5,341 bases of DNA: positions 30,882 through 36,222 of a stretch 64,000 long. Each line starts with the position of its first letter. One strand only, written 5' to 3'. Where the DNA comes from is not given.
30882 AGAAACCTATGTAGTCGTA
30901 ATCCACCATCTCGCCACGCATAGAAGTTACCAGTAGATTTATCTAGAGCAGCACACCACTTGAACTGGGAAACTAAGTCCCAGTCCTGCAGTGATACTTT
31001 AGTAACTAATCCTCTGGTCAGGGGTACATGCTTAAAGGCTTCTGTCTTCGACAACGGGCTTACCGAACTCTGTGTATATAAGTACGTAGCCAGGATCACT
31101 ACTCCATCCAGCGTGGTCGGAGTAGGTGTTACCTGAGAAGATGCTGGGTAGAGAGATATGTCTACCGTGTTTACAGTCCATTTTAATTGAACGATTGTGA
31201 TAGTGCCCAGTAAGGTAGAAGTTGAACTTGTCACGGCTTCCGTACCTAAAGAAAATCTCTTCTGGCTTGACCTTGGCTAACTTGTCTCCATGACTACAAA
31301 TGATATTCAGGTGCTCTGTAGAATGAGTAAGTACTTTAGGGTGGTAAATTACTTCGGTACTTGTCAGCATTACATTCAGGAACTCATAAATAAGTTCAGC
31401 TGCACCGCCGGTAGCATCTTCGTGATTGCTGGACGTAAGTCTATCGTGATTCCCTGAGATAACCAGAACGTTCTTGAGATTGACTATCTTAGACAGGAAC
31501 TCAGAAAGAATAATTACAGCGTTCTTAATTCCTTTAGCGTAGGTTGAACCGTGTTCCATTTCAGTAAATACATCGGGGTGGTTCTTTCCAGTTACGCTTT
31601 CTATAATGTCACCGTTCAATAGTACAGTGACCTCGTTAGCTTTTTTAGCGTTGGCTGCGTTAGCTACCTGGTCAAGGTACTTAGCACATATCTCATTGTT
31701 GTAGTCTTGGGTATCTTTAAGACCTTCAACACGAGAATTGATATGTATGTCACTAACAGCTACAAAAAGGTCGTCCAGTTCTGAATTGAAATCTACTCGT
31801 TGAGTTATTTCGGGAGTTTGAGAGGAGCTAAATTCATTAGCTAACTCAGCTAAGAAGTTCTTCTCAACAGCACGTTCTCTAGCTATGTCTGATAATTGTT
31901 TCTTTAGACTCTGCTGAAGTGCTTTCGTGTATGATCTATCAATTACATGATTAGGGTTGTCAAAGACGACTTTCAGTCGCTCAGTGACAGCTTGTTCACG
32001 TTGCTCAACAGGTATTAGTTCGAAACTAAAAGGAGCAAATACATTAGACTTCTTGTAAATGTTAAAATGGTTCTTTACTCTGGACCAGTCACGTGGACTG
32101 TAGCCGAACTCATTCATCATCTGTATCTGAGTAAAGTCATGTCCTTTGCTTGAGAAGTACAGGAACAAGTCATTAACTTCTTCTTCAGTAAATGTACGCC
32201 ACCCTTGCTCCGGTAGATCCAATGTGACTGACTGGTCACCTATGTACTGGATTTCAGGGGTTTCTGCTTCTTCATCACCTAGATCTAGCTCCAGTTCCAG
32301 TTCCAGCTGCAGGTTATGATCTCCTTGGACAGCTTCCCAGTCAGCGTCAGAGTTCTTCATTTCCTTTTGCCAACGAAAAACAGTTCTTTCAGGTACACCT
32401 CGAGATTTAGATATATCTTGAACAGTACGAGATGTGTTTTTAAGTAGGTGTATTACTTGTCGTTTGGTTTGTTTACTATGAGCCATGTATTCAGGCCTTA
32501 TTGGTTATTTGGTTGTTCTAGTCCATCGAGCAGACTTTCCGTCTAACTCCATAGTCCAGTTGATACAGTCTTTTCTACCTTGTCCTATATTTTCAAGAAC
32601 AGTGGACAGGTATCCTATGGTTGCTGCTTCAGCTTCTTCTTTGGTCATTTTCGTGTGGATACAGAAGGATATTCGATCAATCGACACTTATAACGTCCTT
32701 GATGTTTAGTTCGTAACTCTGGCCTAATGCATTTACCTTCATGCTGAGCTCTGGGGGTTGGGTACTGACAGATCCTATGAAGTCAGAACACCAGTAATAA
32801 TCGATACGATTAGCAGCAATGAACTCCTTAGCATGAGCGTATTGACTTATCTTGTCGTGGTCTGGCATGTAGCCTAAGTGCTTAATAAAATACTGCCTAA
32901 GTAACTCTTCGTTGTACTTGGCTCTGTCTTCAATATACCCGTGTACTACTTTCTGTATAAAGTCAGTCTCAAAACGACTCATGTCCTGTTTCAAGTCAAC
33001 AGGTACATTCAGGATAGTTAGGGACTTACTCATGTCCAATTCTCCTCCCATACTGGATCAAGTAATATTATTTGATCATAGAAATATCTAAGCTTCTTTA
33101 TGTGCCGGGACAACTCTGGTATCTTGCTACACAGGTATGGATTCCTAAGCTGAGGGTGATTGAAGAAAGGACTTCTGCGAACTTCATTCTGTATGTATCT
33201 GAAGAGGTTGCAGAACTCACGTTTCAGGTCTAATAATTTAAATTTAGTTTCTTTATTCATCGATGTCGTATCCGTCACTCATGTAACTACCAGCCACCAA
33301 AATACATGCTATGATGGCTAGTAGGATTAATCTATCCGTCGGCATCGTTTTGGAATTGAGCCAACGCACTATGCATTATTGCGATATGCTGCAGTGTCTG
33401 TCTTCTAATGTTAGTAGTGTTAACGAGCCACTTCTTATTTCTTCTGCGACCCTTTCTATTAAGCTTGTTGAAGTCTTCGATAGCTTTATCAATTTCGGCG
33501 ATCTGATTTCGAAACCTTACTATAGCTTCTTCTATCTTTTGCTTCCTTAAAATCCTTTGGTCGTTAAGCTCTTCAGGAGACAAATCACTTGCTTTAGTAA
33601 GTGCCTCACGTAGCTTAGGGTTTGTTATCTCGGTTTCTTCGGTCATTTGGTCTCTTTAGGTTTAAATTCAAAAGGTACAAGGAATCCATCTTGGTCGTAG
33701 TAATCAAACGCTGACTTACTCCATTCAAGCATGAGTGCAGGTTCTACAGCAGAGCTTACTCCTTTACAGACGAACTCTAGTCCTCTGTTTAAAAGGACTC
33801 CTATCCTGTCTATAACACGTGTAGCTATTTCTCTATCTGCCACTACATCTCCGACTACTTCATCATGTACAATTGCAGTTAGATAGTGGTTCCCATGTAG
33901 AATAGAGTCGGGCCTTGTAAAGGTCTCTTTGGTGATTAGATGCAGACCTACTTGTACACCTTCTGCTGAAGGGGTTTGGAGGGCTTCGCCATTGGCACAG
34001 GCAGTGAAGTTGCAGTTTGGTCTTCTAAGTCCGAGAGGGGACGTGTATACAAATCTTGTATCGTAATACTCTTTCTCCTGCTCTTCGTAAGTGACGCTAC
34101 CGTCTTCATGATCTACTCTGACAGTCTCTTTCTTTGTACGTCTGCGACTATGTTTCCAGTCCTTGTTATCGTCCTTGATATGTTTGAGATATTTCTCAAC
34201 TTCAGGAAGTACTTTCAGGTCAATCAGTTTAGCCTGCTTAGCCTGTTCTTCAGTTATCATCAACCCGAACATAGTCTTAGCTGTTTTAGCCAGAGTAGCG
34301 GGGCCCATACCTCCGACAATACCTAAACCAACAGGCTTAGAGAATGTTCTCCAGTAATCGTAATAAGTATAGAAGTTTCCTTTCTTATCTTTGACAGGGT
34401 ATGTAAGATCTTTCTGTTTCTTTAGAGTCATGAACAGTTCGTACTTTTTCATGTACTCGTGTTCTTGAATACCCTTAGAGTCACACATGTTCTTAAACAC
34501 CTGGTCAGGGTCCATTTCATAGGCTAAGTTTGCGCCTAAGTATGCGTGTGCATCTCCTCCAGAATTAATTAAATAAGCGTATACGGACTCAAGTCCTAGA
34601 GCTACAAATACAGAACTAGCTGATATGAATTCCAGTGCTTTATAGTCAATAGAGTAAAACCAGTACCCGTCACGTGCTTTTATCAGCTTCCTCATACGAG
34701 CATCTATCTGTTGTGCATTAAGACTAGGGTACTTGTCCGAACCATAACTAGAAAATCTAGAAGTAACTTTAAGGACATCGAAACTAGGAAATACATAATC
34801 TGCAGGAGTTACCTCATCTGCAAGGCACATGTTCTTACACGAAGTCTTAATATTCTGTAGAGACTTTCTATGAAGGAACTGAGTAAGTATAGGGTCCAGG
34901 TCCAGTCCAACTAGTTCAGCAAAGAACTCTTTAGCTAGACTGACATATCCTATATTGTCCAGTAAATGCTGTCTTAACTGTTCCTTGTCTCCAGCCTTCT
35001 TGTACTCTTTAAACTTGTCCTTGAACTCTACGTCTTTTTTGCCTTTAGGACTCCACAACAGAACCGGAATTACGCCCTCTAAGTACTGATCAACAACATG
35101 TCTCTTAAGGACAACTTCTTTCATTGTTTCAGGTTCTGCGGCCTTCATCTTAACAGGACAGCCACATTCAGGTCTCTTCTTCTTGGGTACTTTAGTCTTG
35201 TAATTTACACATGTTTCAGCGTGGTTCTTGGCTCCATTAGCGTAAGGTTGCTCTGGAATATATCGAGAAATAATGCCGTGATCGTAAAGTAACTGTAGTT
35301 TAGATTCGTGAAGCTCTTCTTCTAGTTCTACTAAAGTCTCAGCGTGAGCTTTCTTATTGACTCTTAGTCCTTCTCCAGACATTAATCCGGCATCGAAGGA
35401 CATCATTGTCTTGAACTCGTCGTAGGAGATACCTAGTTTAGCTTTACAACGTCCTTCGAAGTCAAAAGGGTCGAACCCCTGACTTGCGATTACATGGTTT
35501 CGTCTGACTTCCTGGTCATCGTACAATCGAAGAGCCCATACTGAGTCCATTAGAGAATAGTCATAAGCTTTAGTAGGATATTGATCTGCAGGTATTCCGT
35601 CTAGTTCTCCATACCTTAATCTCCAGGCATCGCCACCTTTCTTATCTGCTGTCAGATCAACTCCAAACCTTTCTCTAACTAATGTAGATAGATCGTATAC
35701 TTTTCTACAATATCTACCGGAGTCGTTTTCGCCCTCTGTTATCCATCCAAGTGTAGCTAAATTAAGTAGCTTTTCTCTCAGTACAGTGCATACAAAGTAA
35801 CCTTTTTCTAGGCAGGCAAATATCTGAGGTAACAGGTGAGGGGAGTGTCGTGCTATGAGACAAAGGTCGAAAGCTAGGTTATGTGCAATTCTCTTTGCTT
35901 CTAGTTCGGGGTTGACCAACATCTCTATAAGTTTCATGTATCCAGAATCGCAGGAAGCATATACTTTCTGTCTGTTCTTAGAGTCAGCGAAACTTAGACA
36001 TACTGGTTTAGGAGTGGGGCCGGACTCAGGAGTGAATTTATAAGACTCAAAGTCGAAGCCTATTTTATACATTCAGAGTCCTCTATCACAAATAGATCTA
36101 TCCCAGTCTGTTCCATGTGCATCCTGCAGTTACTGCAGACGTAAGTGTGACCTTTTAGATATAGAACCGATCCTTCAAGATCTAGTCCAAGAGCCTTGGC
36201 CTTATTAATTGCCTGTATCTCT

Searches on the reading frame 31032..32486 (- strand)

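Call 16: search_protein_families(library=phrogs, proteins=[window:31032-32486:-], max_evalue=0.001)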
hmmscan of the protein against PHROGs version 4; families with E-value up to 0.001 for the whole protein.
window:31032-32486:- (484 aa): 6 families
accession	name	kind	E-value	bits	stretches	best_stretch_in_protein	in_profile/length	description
phrog_284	-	DNA, RNA and nucleotide metabolism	4.2e-29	102.7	1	172-477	73-385/398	exonuclease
phrog_704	-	DNA, RNA and nucleotide metabolism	2.1e-12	47.8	1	115-471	17-372/390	DNA repair exonuclease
phrog_7339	-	DNA, RNA and nucleotide metabolism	1.1e-07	32.5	1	276-434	59-203/263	DNA repair exonuclease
phrog_8794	-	transcription regulation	2.6e-06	28.6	1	4-44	6-46/159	sigma factor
phrog_756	-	DNA, RNA and nucleotide metabolism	2.3e-05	25.4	1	1-58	1-58/166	DNA binding protein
phrog_351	-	transcription regulation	0.0006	19.5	0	4-45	748-789/928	RNA polymerase sigma factor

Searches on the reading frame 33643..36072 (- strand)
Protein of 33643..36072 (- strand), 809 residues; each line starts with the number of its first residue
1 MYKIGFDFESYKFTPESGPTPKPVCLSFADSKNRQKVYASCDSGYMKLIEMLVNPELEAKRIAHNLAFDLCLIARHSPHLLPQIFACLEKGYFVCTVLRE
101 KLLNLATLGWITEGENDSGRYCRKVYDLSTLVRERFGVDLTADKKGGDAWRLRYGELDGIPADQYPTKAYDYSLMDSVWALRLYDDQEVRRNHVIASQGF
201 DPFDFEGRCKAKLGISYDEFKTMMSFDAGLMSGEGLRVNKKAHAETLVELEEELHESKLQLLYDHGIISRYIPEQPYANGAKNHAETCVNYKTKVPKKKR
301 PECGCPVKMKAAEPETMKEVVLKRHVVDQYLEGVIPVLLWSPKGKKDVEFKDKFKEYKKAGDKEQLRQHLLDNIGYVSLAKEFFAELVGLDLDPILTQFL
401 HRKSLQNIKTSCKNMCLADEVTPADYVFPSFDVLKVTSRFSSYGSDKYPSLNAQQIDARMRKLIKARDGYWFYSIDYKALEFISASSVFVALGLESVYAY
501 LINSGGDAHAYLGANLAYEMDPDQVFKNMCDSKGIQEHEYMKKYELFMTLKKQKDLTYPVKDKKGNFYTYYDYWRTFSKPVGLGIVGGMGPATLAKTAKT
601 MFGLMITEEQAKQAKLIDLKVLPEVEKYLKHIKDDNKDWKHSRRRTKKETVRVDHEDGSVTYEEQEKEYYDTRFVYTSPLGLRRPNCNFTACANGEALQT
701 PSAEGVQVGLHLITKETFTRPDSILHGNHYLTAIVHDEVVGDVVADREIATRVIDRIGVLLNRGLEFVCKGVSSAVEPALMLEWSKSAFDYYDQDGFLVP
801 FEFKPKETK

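Call 16: search_protein_families(library=phrogs, proteins=[window:33643-36072:-], max_evalue=0.001)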
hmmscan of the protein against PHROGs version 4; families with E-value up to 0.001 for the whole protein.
window:33643-36072:- (809 aa): 1 family
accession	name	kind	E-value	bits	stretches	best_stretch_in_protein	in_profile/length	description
phrog_17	-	DNA, RNA and nucleotide metabolism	1.2e-28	100.7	1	4-747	673-1196/1445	DNA polymerase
